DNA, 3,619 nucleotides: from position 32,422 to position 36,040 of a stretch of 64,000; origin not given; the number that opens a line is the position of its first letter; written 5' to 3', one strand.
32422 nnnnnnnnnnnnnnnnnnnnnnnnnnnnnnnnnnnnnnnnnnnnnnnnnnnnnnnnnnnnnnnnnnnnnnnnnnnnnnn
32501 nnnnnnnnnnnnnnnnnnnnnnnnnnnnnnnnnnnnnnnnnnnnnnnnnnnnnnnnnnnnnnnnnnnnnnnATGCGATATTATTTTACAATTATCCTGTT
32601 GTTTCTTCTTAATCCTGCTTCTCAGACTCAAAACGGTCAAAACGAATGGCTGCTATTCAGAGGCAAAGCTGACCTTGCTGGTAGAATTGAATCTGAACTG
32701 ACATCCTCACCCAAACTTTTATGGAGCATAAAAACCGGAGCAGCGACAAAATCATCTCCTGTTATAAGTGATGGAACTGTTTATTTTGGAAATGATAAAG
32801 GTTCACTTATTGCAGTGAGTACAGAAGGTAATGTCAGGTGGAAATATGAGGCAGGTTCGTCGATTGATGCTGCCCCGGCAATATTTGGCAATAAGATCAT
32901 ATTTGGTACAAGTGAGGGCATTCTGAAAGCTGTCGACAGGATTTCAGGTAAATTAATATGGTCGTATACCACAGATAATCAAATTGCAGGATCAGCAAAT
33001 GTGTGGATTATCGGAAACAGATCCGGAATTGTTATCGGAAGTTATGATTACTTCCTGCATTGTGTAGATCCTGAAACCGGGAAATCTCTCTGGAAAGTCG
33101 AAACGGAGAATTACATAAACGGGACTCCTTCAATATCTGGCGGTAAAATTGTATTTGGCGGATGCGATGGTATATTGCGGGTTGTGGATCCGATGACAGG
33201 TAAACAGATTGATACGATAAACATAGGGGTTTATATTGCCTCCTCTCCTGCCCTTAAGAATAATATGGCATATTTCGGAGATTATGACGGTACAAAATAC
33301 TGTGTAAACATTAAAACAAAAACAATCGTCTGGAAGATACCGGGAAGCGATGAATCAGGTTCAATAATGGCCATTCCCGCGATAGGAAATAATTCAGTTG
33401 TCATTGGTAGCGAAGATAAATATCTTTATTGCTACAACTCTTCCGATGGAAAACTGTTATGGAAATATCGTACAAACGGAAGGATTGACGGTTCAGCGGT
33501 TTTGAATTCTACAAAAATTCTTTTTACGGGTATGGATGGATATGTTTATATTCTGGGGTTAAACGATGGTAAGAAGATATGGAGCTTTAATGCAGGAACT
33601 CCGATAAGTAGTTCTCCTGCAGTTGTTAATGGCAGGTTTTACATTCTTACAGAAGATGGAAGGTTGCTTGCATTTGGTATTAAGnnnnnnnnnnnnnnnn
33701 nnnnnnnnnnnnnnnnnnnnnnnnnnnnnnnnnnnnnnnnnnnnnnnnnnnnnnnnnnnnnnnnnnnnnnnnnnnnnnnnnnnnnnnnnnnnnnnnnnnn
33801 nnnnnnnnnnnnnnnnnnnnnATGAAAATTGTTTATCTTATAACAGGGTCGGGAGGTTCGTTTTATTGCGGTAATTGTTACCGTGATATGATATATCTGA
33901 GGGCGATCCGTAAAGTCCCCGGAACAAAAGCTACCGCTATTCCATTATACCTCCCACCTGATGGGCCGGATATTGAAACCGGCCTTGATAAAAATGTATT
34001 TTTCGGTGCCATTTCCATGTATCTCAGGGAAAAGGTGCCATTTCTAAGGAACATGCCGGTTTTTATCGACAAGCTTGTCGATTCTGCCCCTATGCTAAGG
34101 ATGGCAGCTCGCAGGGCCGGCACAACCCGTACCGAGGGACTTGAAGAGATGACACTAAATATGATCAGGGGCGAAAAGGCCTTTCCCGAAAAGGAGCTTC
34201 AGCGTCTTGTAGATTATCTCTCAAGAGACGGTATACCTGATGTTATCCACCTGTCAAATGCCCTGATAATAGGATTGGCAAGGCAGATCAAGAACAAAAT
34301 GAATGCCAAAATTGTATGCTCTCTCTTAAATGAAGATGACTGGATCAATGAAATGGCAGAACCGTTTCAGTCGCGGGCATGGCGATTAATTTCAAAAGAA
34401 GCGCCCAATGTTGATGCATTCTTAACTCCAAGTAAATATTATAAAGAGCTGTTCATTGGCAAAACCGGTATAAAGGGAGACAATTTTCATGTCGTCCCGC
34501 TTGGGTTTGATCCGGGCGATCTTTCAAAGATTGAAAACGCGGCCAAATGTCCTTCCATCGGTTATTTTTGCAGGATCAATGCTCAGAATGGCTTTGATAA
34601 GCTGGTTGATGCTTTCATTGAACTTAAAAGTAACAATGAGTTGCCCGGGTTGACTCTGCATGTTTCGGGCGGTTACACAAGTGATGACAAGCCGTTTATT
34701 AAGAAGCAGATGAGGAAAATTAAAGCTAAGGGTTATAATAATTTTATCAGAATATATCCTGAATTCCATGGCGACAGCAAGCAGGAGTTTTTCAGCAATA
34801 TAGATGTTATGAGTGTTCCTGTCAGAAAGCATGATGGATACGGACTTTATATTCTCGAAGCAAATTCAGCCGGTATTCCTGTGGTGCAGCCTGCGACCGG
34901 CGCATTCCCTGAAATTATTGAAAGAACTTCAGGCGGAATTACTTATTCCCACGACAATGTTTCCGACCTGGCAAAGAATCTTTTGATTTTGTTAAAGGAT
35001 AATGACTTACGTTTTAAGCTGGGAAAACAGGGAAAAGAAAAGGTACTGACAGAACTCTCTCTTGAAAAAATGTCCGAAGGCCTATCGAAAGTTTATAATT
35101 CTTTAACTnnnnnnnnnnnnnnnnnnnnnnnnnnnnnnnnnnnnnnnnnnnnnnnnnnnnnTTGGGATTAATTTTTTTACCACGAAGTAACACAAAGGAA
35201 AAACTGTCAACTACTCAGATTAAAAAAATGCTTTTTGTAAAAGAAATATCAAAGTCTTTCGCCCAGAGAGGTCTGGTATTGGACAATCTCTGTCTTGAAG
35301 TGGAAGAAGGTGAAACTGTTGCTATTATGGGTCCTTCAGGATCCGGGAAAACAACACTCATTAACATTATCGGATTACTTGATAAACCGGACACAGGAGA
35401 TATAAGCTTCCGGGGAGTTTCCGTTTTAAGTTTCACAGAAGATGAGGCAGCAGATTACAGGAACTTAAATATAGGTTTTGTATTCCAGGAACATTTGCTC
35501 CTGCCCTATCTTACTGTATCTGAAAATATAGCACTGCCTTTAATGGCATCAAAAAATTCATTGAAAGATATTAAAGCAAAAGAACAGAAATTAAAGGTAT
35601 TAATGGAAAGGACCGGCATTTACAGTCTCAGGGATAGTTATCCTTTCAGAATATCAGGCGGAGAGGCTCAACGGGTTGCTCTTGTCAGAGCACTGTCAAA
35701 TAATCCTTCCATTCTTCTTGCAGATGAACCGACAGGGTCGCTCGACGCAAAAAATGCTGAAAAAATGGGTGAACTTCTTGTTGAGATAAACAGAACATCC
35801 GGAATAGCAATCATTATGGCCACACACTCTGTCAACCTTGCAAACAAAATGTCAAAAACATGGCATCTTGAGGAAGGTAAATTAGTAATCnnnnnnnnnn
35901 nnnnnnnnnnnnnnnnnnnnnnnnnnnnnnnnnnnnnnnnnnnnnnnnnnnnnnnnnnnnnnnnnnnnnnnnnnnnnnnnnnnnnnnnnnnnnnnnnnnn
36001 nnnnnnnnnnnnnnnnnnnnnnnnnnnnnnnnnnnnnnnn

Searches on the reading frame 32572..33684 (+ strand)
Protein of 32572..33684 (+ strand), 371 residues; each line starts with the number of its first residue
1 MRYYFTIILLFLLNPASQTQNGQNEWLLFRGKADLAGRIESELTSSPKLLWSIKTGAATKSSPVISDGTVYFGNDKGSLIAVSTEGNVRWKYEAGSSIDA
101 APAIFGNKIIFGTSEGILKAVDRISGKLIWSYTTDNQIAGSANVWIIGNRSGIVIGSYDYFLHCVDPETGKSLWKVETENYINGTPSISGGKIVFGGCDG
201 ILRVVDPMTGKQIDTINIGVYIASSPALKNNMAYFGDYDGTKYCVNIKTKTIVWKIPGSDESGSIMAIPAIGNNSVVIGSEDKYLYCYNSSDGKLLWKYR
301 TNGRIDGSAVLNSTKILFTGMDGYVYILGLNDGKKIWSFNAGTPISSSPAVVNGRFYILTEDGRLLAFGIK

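Call 41: search_protein_families(library=pfam, proteins=[window:32572-33684:+], max_evalue=0.001)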
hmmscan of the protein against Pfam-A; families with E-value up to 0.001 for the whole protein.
window:32572-33684:+ (371 aa): 8 families
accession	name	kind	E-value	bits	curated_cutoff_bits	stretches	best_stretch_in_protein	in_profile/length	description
PF13570.13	Beta-prop_ACSF4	-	5.8e-54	184.1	133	3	272-369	18-119/329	Beta-alanine-activating enzyme, beta-propeller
PF13360.13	PQQ_2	-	4.3e-36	125.2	27.6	3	199-368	2-184/233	Outer membrane protein assembly factor BamB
PF25292.1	Beta-prop_CGLA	-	8.8e-10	39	26.8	0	77-183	9-119/316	Lambda-carrageenase beta-propeller domain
PF01011.28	PQQ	-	1.3e-08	34.5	26.7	0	97-171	48-135/595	Glucose/ethanol/alcohol dehydrogenase, beta-propeller domain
PF25293.1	Beta-prop_EMC1_N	-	1.3e-05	25.4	34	0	245-341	46-147/219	EMC1 N-terminal beta-propeller domain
PF24807.1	WD40_CDC20-Fz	-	5.6e-05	23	200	0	189-300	61-174/292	CDC20/Fizzy WD40 domain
PF23414.1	Beta-prop_EML_2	-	9.6e-05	22.3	90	0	274-341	11-79/266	Echinoderm microtubule-associated protein second beta-propeller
PF25171.1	Beta-prop_WDR36-Utp21_1st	-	0.00049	20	80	0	192-313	122-247/266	WDR36/Utp21 first beta-propeller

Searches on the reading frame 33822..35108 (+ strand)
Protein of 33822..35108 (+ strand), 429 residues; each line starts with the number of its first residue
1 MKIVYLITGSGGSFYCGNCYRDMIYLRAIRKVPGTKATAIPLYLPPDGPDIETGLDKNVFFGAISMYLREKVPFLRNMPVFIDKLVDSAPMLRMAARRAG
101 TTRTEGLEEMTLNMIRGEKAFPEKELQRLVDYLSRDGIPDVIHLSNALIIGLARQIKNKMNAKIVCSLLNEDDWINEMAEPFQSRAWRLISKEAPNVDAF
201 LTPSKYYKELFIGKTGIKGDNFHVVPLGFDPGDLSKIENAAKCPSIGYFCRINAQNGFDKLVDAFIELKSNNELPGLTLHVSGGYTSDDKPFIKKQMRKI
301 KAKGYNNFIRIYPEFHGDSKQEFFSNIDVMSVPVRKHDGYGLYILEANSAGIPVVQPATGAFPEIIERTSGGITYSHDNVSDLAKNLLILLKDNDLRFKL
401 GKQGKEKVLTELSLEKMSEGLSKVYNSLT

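Call 7: search_protein_families(library=pfam, proteins=[window:33822-35108:+], max_evalue=0.001)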
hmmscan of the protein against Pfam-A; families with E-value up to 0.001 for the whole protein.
window:33822-35108:+ (429 aa): 4 families
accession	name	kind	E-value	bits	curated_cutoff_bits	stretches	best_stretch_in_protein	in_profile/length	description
PF00534.26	Glycos_transf_1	-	5.3e-17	62.3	26.4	1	244-406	16-171/172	Glycosyl transferases group 1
PF13692.12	Glyco_trans_1_4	-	1.6e-15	58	27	1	244-393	2-142/142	Glycosyl transferases group 1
PF13439.12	Glyco_transf_4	-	1.1e-07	32.5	28.5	1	138-231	72-168/170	Glycosyltransferase Family 4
PF13579.12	Glyco_trans_4_4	-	1.2e-05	26.1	29.7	1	123-228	57-158/158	Glycosyl transferase 4-like domain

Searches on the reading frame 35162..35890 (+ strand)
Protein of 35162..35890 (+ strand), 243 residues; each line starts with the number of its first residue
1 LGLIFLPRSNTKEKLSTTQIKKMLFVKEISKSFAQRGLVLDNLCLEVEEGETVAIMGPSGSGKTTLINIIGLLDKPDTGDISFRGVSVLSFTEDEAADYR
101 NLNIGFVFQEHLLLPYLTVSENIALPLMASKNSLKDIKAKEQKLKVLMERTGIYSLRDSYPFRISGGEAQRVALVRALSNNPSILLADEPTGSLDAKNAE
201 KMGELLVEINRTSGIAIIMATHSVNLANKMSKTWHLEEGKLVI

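Call 7: search_protein_families(library=pfam, proteins=[window:35162-35890:+], max_evalue=0.001)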
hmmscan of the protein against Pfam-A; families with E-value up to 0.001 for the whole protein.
window:35162-35890:+ (243 aa): 6 families
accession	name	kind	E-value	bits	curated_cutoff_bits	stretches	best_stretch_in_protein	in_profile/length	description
PF00005.33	ABC_tran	-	3.9e-32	112.1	25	1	40-191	1-136/137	ABC transporter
PF13304.12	AAA_21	-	8.9e-09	36.3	27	0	173-226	247-302/304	AAA domain, putative AbiEii toxin, Type IV TA system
PF02463.25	SMC_N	-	1.1e-05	25.5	40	1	51-234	25-209/220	RecF/RecN/SMC N terminal domain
PF03193.22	RsgA_GTPase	-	0.00032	21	30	1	40-82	97-138/174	RsgA GTPase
PF13555.12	AAA_29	-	0.00063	19.9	27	0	45-68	17-40/61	P-loop containing region of AAA domain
PF20703.3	nSTAND1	-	0.00089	19.4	27.1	1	25-73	8-55/379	Novel STAND NTPase 1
